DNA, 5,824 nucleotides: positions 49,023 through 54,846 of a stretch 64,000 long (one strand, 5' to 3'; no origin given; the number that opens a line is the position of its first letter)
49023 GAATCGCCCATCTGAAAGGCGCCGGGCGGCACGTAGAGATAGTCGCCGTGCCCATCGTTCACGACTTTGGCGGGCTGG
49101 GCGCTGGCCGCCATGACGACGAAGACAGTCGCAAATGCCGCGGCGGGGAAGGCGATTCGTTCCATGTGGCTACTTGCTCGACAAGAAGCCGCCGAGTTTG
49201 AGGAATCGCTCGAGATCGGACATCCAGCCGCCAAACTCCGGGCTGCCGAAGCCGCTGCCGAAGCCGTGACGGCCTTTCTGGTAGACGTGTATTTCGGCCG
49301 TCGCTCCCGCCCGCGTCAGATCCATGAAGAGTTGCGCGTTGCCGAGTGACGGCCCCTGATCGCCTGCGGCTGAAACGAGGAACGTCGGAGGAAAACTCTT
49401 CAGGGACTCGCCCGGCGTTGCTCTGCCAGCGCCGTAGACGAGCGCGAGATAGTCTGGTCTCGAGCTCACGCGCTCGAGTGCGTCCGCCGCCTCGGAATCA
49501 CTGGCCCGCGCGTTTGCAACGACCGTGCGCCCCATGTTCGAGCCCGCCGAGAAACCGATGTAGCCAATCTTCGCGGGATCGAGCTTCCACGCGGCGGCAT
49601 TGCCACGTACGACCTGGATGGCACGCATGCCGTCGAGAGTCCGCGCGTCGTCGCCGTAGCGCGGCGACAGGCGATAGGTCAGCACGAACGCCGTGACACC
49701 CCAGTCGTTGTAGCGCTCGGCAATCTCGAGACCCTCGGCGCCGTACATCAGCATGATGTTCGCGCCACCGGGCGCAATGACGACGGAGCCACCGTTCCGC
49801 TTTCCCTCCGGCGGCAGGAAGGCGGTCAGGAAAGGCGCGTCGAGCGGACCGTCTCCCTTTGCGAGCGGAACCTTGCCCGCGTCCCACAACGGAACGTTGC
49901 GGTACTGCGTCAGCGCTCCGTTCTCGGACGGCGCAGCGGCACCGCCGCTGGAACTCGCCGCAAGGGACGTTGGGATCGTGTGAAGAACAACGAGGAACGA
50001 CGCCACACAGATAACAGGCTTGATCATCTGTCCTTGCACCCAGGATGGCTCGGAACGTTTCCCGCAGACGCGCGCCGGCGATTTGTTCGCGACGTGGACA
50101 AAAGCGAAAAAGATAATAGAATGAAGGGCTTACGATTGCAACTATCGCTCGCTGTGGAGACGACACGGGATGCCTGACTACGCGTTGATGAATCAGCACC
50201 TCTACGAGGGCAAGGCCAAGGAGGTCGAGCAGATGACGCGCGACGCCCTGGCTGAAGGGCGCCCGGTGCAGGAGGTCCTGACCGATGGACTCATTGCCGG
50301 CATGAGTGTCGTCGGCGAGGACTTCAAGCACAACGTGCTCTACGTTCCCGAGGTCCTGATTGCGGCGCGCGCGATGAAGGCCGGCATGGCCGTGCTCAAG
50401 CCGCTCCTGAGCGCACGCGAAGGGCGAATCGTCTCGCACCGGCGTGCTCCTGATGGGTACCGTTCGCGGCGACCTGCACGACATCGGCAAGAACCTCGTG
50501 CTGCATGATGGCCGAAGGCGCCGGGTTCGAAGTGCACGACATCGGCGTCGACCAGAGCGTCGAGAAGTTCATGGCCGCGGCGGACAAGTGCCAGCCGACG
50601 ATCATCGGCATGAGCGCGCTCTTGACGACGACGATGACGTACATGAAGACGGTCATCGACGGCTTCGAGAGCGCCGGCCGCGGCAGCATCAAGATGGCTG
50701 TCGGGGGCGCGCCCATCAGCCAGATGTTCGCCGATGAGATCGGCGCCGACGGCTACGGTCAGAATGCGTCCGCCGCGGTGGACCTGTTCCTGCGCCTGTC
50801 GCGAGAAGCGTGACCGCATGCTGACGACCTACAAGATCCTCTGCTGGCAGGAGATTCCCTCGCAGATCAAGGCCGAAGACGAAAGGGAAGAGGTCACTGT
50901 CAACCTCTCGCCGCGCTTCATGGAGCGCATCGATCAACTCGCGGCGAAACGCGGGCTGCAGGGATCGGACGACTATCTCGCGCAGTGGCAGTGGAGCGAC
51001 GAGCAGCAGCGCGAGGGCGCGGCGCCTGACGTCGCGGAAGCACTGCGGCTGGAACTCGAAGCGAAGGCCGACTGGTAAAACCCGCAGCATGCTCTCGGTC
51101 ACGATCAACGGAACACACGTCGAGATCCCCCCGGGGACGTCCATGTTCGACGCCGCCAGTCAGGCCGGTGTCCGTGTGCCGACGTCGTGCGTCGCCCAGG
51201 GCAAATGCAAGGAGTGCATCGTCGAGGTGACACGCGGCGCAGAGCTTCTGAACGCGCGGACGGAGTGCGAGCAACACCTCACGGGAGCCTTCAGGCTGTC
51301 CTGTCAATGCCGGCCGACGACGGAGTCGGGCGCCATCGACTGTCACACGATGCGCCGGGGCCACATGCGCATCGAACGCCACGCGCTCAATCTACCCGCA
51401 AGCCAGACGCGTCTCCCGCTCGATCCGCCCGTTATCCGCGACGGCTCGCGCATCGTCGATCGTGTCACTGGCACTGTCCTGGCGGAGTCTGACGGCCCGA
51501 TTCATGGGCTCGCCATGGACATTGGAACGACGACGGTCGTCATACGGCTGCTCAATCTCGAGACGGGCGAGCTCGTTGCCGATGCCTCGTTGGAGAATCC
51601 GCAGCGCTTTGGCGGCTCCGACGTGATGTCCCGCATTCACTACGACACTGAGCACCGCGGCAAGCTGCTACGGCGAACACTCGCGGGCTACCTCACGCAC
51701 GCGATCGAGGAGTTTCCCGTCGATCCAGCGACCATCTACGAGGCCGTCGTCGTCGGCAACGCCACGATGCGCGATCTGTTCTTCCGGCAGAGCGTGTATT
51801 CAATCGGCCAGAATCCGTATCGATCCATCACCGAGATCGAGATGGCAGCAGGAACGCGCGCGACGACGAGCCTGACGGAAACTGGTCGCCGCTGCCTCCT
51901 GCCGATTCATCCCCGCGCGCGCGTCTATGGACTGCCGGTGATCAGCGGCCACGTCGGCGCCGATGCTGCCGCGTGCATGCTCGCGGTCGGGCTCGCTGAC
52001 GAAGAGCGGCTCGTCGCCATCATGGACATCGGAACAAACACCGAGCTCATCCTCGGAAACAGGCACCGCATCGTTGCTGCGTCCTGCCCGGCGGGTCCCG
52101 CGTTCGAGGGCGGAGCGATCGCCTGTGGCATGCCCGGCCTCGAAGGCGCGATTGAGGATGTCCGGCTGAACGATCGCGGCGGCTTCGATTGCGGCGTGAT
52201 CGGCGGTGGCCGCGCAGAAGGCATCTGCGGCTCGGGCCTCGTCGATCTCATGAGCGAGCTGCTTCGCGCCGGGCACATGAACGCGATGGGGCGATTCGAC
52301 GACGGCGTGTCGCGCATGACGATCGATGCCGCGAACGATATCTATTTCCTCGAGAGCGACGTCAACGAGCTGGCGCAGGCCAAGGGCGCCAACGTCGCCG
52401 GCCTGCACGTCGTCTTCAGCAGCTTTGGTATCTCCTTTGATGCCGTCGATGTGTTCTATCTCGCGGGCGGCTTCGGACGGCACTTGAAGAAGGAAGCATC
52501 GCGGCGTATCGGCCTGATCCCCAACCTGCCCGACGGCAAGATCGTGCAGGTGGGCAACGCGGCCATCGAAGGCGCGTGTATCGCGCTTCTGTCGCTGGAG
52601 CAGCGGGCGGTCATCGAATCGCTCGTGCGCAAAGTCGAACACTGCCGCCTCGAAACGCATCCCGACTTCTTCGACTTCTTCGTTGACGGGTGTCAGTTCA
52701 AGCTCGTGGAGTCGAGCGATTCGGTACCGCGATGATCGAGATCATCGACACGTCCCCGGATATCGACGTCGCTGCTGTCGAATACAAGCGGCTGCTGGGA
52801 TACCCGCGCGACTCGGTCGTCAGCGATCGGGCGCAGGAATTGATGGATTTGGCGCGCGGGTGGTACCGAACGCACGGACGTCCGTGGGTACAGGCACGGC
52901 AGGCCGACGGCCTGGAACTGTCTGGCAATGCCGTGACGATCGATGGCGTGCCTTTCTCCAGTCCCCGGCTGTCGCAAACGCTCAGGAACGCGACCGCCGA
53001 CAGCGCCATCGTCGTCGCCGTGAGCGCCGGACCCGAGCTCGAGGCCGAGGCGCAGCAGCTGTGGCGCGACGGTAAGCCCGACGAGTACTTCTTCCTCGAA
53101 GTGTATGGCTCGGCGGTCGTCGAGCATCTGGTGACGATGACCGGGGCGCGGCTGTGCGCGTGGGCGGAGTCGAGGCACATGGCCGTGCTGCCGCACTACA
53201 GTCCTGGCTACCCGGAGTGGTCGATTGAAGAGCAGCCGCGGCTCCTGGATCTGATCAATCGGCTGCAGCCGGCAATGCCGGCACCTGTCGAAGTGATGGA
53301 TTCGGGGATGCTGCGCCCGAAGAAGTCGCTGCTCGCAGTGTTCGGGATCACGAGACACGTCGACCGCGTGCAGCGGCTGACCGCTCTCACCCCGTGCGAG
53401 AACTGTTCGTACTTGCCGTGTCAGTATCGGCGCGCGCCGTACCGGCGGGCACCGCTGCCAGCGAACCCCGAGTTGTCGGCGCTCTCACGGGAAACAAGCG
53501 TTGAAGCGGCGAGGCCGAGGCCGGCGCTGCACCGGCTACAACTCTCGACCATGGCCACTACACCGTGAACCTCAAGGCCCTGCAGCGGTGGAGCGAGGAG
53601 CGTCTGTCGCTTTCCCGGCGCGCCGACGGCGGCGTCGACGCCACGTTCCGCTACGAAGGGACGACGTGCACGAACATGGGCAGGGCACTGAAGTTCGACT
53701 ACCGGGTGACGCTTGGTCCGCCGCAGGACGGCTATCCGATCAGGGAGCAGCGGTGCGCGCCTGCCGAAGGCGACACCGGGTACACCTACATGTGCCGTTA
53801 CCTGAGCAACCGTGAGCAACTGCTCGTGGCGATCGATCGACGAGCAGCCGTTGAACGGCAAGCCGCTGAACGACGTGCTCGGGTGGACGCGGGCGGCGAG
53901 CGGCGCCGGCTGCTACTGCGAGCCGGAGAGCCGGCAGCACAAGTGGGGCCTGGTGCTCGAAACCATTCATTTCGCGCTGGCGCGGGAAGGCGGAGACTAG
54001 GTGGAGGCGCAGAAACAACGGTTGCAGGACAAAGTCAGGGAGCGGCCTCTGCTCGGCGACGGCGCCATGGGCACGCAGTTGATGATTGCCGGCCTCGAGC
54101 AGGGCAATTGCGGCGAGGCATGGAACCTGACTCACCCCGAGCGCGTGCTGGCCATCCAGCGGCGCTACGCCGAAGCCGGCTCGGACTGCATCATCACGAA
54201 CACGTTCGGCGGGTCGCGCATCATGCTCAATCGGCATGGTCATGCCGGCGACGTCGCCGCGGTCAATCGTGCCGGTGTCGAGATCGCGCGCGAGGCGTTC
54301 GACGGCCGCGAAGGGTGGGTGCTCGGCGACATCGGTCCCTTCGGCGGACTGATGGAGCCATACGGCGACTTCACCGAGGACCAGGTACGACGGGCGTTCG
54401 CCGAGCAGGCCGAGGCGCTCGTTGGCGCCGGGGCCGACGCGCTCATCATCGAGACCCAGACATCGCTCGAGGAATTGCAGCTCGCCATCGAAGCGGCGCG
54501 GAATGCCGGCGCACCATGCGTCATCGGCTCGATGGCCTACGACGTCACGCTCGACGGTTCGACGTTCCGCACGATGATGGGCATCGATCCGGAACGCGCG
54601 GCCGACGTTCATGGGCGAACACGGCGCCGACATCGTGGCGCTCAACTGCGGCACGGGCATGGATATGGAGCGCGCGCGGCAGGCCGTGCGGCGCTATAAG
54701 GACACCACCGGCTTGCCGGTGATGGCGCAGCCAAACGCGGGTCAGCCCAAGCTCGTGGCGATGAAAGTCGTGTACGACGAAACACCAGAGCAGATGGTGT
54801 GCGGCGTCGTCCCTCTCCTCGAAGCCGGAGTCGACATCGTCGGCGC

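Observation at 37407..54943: Hypothesis: a corrinoid-dependent demethylase for 4-O-methyl-glucuronate embedded in a glucuronoxylan locus, passing the methyl group to homocysteine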

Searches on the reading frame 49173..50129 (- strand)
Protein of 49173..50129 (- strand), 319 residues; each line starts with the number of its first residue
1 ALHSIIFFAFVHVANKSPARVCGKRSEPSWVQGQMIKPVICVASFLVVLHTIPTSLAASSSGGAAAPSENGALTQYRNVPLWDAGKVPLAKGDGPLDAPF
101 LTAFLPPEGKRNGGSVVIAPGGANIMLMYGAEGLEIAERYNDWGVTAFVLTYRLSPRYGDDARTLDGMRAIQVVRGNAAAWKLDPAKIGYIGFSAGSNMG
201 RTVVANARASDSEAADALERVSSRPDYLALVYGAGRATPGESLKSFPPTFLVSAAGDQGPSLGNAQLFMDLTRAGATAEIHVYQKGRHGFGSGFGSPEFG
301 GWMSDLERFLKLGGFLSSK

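Call 8: search_protein_families(library=pfam, proteins=[window:49173-50129:-], max_evalue=0.01)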
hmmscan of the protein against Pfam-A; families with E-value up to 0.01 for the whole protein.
window:49173-50129:- (319 aa): 2 families
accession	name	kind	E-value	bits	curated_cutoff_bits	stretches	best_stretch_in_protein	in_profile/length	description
PF07859.19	Abhydrolase_3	-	9.6e-10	39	25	1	142-234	27-109/210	alpha/beta hydrolase fold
PF20434.5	BD-FAE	-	1.7e-06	28.1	26.8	1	105-201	5-104/215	BD-FAE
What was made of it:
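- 49173..50129 (-): alpha/beta-hydrolase esterase (BD-FAE/Abhydrolase_3; acetyl-xylan or pectin acetylesterase-like). PF07859 and PF20434 (call 8).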

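Call 51: search_protein_families(library=ncbifam, proteins=[window:49173-50129:-], max_evalue=0.001)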
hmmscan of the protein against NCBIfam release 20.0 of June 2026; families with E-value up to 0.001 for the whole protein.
window:49173-50129:- (319 aa): 6 families
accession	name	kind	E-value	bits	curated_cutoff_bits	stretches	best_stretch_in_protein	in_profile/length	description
NF041902.1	pecacetest_PaeX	equivalog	1.2e-30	106.7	550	2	98-233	62-198/318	pectin acetylesterase PaeX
NF042968.1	AcxylEst_AxeA1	equivalog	5.1e-21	74.5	700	1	101-207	38-141/459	acetylxylan esterase AxeA1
NF052620.1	AryltfaseLP1002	equivalog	2.3e-09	37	300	1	110-199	29-119/265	lp_1002 family arylesterase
NF052354.1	EstLipQMycob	equivalog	1.5e-05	23.8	700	1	116-222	168-272/418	esterase LipQ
NF058649.1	GTSAG_HSLs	subfamily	1.7e-05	24.4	380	0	242-311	241-309/312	GTSAG motif subfamily hormone-sensitive lipase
NF058653.1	LipP1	equivalog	0.00015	20.7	350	0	150-212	108-170/300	LipP1 family hormone-sensitive lipase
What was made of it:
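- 49173..50129 (-): Weak NCBIfam hits to PaeX and AxeA1 (call 51).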

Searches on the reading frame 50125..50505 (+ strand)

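Call 9: search_protein_families(library=pfam, proteins=[window:50125-50505:+], max_evalue=0.01)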
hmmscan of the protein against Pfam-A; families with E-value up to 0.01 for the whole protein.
window:50125-50505:+ (127 aa): 1 family
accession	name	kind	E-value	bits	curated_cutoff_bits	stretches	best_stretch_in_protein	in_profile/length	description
PF02607.22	B12-binding_2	-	1.3e-18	67.3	23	1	24-92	7-74/74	B12 binding domain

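Call 12: search_protein_families(library=ncbifam, proteins=[window:50125-50505:+], max_evalue=0.01)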
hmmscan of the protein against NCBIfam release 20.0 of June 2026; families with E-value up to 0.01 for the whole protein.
window:50125-50505:+ (127 aa): 8 families
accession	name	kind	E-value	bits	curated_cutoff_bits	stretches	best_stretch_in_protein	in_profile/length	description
TIGR02370.1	pyl_corrinoid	subfamily_domain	2.9e-14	52.9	215.3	1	26-98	6-78/197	methyltransferase cognate corrinoid protein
NF047996.1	corrin_MtgC_2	exception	4.5e-13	49.2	370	1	23-97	9-83/212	glycine betaine-specific corrinoid protein MtgC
NF040655.1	MtaC_Meth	equivalog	7.4e-11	41.6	420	1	23-105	40-125/253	methanol--corrinoid protein MtaC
TIGR02082.1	metH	equivalog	3.9e-10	38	1010.85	1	22-98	650-726/1182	methionine synthase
NF047995.1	corrinoid_MtgC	exception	9.9e-10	38.3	310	1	23-96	9-82/215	glycine betaine-specific corrinoid protein MtgC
NF007024.0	PRK09490.1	equivalog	9.2e-09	33.6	1497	1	21-99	664-742/1234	methionine synthase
NF041607.1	dimeth_corrin_MtbC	equivalog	3.9e-08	33.1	350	1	34-96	13-74/203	dimethylamine corrinoid protein MtbC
NF040669.1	MtaC2_Meth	equivalog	6.6e-07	28.9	450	1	24-93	48-117/267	methanol--corrinoid protein MtaC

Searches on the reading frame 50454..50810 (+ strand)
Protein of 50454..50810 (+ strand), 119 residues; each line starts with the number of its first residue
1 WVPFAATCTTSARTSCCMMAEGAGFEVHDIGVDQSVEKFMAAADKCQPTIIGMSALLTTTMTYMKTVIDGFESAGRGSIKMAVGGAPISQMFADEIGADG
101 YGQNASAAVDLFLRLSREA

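Call 9: search_protein_families(library=pfam, proteins=[window:50454-50810:+], max_evalue=0.01)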
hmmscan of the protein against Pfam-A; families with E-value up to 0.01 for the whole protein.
window:50454-50810:+ (119 aa): 1 family
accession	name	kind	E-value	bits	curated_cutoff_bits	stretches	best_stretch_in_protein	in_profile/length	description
PF02310.24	B12-binding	-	4.9e-18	65.5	32.1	1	17-109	21-120/121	B12 binding domain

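Call 12: search_protein_families(library=ncbifam, proteins=[window:50454-50810:+], max_evalue=0.01)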
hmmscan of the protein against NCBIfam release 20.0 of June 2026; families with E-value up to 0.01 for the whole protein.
window:50454-50810:+ (119 aa): 13 families
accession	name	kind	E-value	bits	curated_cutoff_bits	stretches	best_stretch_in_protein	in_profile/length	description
NF041607.1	dimeth_corrin_MtbC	equivalog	2.3e-25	89.3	350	1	17-110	103-197/203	dimethylamine corrinoid protein MtbC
NF047995.1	corrinoid_MtgC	exception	2.5e-24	86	310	1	18-114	114-211/215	glycine betaine-specific corrinoid protein MtgC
TIGR02370.1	pyl_corrinoid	subfamily_domain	1.1e-23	83.7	215.3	1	18-108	106-197/197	methyltransferase cognate corrinoid protein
NF047996.1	corrin_MtgC_2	exception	3.5e-23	82.2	370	1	16-115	109-209/212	glycine betaine-specific corrinoid protein MtgC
NF040669.1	MtaC2_Meth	equivalog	3.3e-11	43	450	1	17-108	147-238/267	methanol--corrinoid protein MtaC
NF040655.1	MtaC_Meth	equivalog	1.1e-10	41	420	1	19-110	142-232/253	methanol--corrinoid protein MtaC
TIGR02082.1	metH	equivalog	1.1e-10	39.8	1010.85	1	23-106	760-848/1182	methionine synthase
NF007024.0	PRK09490.1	equivalog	8.1e-07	27.2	1497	1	23-92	778-846/1234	methionine synthase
NF002612.0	PRK02261.1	equivalog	1.4e-05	24.7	110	1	21-86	28-93/148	methylaspartate mutase subunit S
TIGR01501.1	MthylAspMutase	equivalog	0.00064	19.5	135.8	1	22-86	27-91/134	methylaspartate mutase subunit S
TIGR00640.1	acid_CoA_mut_C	subfamily_domain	0.00093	19.2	57.45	1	22-86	28-92/132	methylmalonyl-CoA mutase C-terminal domain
NF052385.1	Lys_5_6_beta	equivalog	0.0032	17.2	280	1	25-107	139-226/241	lysine 5,6-aminomutase subunit beta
NF006944.0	PRK09426.1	equivalog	0.006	14.6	876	1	23-86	616-679/721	methylmalonyl-CoA mutase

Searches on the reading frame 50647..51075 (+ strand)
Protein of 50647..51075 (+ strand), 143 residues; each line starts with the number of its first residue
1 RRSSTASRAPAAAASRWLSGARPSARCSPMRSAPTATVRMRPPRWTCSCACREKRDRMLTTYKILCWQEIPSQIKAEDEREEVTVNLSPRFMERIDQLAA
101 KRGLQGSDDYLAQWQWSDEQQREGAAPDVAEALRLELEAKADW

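Call 9: search_protein_families(library=pfam, proteins=[window:50647-51075:+], max_evalue=0.01)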
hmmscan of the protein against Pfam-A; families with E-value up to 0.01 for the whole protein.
window:50647-51075:+ (143 aa): 1 family
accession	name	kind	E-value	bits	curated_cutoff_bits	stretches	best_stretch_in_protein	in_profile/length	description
PF13769.11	Virulence_fact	-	5.2e-15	56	25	1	66-140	2-71/81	Virulence factor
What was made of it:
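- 50818..51075 (+): Small 'Virulence_fact' (PF13769) protein, a conserved cassette member of unknown role. PF13769, E 5.2e-15 (call 9).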

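Call 12: search_protein_families(library=ncbifam, proteins=[window:50647-51075:+], max_evalue=0.01)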
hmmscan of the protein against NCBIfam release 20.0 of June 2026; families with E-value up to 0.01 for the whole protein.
window:50647-51075:+ (143 aa): 0 families

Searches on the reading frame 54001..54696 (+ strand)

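Call 9: search_protein_families(library=pfam, proteins=[window:54001-54696:+], max_evalue=0.01)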
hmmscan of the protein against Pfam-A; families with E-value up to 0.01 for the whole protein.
window:54001-54696:+ (232 aa): 1 family
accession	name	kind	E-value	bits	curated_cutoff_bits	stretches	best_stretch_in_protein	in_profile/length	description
PF02574.22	S-methyl_trans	-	1.7e-38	133.6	22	1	17-192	1-189/283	Homocysteine S-methyltransferase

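Call 12: search_protein_families(library=ncbifam, proteins=[window:54001-54696:+], max_evalue=0.01)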
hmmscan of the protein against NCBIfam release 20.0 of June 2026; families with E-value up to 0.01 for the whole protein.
window:54001-54696:+ (232 aa): 6 families
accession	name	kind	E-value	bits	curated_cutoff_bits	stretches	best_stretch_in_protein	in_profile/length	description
NF006396.0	PRK08645.1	equivalog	2.6e-47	161.3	453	1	6-181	2-174/611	bifunctional homocysteine S-methyltransferase/methylenetetrahydrofolate reductase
NF005718.0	PRK07534.1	equivalog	7.9e-44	150.3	338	1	8-203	6-198/337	betaine--homocysteine S-methyltransferase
TIGR02082.1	metH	equivalog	3.8e-20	71.2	1010.85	1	14-169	3-186/1182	methionine synthase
NF007024.0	PRK09490.1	equivalog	1.2e-14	53.1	1497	1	3-162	7-196/1234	methionine synthase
NF007020.0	PRK09485.1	equivalog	1.2e-13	50.8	215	1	9-168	5-177/306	homocysteine S-methyltransferase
TIGR03572.1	WbuZ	equivalog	0.0038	16.6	299.7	1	134-193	86-144/232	glycosyl amidation-associated protein WbuZ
